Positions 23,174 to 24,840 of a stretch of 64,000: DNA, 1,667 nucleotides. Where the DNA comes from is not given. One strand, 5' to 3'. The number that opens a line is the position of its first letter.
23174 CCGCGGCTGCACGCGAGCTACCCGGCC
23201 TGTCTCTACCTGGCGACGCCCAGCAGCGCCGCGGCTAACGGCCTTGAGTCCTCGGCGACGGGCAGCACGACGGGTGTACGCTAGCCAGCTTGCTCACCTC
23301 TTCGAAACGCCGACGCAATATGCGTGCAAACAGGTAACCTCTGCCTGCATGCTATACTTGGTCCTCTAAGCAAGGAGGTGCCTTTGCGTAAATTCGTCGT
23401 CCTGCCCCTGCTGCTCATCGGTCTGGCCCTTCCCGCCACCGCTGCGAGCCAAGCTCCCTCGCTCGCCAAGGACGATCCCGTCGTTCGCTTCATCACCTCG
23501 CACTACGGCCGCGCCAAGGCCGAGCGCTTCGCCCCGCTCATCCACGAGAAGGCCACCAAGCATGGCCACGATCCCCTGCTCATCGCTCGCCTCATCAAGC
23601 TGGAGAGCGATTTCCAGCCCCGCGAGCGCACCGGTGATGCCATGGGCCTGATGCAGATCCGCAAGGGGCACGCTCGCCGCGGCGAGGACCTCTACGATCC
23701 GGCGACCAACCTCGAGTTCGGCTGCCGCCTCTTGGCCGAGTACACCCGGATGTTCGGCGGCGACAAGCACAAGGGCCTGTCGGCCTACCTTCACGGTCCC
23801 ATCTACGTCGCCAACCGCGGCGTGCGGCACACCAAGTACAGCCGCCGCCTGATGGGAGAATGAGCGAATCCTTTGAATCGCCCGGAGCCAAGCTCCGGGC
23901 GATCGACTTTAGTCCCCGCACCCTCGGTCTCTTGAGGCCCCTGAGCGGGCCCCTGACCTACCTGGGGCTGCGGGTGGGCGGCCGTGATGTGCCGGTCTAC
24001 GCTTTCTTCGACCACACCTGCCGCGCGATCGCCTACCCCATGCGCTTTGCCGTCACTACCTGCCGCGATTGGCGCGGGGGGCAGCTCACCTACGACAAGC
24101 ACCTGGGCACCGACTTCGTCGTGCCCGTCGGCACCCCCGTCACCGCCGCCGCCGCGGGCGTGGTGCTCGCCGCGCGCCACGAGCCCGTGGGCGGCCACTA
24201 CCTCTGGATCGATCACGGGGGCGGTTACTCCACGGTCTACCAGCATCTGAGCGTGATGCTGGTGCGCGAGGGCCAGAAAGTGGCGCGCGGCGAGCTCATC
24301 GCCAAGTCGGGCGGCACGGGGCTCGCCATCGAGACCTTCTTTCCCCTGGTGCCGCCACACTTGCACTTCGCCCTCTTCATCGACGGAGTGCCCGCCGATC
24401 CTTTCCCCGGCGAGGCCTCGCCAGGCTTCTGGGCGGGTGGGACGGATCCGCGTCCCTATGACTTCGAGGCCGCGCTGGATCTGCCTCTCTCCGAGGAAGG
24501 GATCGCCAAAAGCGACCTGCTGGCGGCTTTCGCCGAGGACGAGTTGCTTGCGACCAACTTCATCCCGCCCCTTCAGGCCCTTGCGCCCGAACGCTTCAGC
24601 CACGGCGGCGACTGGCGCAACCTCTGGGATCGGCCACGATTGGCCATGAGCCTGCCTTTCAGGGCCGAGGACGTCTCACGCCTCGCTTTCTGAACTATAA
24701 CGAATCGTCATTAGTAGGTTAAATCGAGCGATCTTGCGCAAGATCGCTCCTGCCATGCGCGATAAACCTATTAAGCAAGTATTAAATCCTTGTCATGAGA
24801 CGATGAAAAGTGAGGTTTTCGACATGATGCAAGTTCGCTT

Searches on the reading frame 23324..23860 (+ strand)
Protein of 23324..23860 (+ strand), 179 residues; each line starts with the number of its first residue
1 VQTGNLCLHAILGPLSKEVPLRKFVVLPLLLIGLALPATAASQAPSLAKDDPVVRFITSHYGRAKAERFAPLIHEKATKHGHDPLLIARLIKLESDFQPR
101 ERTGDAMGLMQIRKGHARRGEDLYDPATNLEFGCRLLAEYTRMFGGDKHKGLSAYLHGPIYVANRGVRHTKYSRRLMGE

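Call 94: search_protein_families(library=pfam, proteins=[window:23324-23860:+], max_evalue=0.00001)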
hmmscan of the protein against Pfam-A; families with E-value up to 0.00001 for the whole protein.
window:23324-23860:+ (179 aa): 1 family
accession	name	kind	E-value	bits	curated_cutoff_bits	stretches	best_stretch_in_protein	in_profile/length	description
PF01464.25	SLT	-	4e-14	52.6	21.3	1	72-165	2-104/117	Transglycosylase SLT domain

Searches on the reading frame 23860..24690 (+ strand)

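Call 94: search_protein_families(library=pfam, proteins=[window:23860-24690:+], max_evalue=0.00001)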
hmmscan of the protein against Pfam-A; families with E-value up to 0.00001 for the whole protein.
window:23860-24690:+ (277 aa): 1 family
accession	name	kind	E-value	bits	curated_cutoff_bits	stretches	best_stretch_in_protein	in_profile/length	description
PF01551.29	Peptidase_M23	-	7.2e-26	90.7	28.7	1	80-181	2-96/96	Peptidase family M23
